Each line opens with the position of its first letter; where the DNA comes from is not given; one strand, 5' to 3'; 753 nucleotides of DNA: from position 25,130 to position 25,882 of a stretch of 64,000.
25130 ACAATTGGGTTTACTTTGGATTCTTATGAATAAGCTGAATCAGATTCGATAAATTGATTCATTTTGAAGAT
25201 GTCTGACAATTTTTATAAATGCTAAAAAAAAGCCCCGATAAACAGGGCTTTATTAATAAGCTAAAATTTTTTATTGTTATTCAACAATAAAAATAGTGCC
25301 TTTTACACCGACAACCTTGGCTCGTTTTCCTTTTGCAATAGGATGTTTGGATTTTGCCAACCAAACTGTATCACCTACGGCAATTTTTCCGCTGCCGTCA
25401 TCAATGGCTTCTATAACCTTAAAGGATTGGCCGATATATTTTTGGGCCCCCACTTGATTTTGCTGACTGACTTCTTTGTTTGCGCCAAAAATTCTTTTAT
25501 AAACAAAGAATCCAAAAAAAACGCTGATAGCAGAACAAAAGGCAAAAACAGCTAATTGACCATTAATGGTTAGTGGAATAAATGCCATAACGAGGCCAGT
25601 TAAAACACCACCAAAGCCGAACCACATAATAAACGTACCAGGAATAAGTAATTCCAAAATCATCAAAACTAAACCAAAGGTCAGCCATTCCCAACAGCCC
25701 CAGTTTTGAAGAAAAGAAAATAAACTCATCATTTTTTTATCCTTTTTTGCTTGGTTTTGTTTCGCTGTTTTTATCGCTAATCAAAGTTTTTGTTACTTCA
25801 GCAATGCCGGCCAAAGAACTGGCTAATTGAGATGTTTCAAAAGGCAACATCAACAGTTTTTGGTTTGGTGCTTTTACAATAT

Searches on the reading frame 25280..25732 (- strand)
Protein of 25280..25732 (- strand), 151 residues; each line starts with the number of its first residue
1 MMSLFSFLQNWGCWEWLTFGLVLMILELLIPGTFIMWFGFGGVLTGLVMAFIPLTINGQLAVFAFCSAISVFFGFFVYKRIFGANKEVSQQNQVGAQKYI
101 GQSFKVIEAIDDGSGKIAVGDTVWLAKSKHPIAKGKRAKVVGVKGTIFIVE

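Call 26: search_protein_families(library=pfam, proteins=[window:25280-25732:-], max_evalue=0.001)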
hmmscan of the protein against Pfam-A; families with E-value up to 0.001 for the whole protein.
window:25280-25732:- (151 aa): 1 family
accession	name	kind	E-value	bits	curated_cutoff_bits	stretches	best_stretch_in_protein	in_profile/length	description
PF01957.25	NfeD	-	4.6e-12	46.4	29.1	1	97-151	2-56/57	NfeD-like C-terminal, partner-binding domain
